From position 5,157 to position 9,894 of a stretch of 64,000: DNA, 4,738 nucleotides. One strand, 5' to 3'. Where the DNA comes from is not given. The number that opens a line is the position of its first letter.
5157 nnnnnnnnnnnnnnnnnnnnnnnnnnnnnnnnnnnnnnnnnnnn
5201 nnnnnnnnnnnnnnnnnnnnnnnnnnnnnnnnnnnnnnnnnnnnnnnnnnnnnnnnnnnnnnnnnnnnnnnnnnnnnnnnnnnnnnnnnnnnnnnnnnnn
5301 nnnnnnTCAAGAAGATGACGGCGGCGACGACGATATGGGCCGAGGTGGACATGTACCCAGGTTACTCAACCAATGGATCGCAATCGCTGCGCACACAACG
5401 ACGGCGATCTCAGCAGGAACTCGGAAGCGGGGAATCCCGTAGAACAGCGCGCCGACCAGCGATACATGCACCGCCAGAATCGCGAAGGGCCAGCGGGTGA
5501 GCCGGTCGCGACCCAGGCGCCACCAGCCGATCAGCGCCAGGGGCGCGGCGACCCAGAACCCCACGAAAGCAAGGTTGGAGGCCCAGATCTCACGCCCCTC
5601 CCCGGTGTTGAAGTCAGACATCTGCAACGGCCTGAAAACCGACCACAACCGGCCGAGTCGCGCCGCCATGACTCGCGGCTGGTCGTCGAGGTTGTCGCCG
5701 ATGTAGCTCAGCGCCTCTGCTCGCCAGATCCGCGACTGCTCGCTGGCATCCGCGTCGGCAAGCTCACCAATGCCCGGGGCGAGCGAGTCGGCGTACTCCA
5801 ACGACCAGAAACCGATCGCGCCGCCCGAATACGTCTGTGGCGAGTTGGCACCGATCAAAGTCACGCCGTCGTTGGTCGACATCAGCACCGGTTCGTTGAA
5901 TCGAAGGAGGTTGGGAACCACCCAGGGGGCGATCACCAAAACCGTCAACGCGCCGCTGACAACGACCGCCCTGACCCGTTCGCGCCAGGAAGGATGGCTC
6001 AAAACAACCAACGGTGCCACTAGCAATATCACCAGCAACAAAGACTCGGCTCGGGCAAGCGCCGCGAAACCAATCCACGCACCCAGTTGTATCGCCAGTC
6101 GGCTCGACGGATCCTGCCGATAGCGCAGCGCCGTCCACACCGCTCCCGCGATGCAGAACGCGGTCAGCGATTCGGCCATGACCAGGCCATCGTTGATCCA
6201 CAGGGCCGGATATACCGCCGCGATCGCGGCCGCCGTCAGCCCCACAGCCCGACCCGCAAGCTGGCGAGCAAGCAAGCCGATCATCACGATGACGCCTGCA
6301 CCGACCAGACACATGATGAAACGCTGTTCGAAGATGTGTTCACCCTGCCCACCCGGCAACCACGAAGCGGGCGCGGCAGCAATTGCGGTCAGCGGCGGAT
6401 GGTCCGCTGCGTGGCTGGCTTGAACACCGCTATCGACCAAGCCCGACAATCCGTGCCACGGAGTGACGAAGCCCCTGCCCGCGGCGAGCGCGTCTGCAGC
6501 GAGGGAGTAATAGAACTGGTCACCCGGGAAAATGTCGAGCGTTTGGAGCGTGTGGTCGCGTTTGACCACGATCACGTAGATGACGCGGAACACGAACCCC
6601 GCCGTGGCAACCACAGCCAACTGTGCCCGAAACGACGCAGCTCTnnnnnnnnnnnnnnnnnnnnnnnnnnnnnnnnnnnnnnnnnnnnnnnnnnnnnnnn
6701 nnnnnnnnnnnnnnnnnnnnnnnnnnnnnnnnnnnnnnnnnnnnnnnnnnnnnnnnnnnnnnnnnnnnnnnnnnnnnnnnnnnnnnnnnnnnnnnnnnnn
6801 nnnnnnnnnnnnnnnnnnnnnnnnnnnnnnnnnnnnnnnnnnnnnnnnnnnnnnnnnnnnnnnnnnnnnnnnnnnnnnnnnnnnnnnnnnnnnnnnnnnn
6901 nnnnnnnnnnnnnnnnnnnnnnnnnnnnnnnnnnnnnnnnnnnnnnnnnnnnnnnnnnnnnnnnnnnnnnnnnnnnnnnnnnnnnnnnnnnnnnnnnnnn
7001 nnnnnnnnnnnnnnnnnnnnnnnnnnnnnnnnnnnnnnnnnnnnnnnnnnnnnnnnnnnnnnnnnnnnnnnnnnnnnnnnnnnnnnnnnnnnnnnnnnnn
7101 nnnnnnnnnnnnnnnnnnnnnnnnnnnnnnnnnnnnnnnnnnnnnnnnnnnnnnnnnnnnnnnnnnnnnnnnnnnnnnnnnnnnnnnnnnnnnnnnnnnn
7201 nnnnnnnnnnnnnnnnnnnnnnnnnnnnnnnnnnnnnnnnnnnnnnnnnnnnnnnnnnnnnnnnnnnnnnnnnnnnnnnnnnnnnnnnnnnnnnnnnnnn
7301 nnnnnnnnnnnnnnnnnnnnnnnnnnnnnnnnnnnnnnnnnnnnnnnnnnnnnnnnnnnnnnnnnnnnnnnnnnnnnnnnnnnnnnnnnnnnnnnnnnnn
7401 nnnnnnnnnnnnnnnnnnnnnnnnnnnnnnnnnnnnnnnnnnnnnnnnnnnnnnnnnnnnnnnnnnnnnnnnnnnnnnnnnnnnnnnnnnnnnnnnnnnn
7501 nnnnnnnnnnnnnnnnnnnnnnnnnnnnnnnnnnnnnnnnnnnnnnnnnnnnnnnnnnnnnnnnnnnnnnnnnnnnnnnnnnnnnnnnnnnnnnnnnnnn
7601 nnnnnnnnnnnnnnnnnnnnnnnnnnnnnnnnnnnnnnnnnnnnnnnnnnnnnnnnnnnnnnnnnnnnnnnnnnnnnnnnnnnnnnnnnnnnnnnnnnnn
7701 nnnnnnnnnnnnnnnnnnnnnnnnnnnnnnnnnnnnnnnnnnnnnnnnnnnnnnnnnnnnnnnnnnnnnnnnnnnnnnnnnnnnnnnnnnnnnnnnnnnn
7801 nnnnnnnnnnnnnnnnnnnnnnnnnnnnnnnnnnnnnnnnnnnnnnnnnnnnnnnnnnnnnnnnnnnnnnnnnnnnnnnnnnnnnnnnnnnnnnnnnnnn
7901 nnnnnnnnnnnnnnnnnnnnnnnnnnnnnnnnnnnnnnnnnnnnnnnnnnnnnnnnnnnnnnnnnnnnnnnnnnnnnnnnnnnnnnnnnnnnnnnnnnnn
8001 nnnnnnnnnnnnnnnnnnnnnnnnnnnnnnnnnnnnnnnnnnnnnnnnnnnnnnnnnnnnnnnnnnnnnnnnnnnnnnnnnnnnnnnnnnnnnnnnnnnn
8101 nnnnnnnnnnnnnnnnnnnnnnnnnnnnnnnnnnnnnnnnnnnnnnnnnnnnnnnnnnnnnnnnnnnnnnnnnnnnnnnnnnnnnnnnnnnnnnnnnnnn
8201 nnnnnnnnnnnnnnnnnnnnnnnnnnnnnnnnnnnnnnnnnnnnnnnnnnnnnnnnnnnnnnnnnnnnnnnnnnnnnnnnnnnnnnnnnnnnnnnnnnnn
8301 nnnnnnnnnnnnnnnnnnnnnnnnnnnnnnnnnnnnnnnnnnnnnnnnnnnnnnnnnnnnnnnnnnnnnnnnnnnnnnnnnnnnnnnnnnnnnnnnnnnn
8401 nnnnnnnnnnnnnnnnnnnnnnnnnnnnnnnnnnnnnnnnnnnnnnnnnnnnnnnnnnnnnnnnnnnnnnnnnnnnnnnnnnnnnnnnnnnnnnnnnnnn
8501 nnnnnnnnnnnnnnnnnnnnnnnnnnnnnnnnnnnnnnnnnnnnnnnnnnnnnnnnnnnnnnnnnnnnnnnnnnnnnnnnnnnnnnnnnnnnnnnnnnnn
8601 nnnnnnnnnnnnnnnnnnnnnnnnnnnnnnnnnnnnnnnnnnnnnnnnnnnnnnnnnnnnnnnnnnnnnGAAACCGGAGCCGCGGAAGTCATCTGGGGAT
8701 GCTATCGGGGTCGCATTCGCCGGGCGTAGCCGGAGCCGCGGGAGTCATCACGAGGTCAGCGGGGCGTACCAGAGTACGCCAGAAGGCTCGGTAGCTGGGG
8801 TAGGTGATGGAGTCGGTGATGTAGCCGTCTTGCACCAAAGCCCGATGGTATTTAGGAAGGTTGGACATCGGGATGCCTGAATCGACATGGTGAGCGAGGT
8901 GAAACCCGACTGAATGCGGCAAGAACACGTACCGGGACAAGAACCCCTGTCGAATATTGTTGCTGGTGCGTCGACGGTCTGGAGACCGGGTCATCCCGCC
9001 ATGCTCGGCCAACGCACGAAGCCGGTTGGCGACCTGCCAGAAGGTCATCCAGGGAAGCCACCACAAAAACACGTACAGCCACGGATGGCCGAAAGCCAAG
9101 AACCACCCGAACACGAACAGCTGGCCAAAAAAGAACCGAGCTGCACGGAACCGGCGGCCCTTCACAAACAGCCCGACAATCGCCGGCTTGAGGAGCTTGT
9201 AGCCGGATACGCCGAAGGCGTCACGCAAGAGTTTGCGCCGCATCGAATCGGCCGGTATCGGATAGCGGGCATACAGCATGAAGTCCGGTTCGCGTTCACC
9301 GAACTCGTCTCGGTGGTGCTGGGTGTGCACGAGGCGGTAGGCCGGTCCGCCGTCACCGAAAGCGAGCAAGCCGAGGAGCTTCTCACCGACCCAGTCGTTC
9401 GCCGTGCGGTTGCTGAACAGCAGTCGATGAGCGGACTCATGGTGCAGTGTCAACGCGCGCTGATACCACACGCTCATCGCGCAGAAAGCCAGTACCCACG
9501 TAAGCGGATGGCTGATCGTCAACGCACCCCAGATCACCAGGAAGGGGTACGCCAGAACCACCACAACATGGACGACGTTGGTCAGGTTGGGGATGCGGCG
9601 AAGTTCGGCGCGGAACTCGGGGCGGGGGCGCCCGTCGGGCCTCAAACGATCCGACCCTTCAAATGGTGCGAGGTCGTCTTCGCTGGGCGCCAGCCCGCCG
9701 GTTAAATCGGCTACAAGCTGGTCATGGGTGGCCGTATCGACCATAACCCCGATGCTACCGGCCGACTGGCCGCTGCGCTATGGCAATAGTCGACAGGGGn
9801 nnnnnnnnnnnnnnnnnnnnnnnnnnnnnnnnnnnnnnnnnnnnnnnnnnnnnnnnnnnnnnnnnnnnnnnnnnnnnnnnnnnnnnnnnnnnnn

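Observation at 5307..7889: Single 860-aa protein fusing an acyltransferase-3 domain to a GT-C glycosyltransferase domain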

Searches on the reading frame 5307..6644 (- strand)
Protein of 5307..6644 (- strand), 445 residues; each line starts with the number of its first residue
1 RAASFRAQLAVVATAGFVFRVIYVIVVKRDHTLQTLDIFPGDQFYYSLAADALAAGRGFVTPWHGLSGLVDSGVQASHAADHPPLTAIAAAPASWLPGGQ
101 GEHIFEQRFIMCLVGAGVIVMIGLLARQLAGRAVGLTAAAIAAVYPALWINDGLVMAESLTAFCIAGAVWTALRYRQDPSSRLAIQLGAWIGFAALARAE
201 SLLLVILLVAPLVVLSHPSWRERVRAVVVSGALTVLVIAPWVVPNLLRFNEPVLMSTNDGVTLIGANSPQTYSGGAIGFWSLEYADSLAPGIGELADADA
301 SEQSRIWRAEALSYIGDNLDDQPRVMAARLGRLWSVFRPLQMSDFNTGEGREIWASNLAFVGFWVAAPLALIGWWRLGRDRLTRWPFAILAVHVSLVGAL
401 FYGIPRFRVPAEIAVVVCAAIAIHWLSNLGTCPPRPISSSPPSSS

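Call 59: search_solved_structures(query=A3, max_evalue=1, show_alignments=2)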
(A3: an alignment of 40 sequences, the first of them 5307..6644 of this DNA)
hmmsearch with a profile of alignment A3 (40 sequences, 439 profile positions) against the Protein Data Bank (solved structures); distinct sequences matched with E-value up to 1: 4.
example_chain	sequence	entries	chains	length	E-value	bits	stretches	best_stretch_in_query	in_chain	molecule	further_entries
3waj_A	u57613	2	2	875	0.0053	18.6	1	104-245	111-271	Transmembrane oligosaccharyl transferase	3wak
5gmy_A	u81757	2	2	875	0.0053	18.6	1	104-245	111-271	Transmembrane oligosaccharyl transferase, putative | Dolichyl-phosphooligosaccharide-protein glycotransferase 3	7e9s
8snl_B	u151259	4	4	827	0.22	13.3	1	57-119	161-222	Inactive rhomboid protein 2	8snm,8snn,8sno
9rql_A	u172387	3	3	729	0.5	12.1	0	79-226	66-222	Protein O-mannosyl-transferase TMEM260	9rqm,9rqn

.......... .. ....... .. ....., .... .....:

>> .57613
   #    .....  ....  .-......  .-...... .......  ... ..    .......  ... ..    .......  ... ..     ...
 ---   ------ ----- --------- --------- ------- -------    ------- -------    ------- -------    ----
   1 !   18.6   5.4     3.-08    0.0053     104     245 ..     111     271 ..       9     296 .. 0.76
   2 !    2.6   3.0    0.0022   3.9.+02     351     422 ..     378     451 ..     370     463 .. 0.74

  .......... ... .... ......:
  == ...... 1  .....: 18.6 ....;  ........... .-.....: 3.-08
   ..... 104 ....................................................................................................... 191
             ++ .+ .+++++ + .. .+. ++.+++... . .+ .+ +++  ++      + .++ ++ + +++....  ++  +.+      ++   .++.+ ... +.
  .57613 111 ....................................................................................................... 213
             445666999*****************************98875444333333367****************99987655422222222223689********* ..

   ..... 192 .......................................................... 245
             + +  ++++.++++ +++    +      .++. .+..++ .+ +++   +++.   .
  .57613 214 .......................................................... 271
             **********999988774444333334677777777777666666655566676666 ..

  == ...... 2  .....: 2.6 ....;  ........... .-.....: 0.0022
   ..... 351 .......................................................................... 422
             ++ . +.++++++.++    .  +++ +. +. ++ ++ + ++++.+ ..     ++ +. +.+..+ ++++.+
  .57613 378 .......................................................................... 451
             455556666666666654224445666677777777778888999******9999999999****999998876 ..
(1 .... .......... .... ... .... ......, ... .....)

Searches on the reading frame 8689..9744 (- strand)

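Call 12: search_protein_families(library=pfam, proteins=[window:8689-9744:-], max_evalue=0.01)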
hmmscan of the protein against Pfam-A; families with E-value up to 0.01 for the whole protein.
window:8689-9744:- (351 aa): 1 family
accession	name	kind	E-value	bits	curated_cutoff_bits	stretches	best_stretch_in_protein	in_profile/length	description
PF00487.30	FA_desaturase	-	4.8e-27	95.8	29.7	1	81-305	4-240/253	Fatty acid desaturase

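Call 68: search_protein_families(library=ncbifam, proteins=[window:8689-9744:-], max_evalue=0.001)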
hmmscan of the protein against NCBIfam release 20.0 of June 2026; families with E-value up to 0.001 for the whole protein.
window:8689-9744:- (351 aa): 2 families
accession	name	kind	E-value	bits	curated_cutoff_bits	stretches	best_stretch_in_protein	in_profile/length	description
NF041365.1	GntB_guanitoxin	equivalog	3.9e-25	88.9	380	1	45-307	10-282/308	guanitoxin biosynthesis L-arginine gamma (S) hydroxylase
NF052548.1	FAdesatDesABac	equivalog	3.5e-05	23.1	500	0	57-129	25-99/328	Delta(5) desaturase DesA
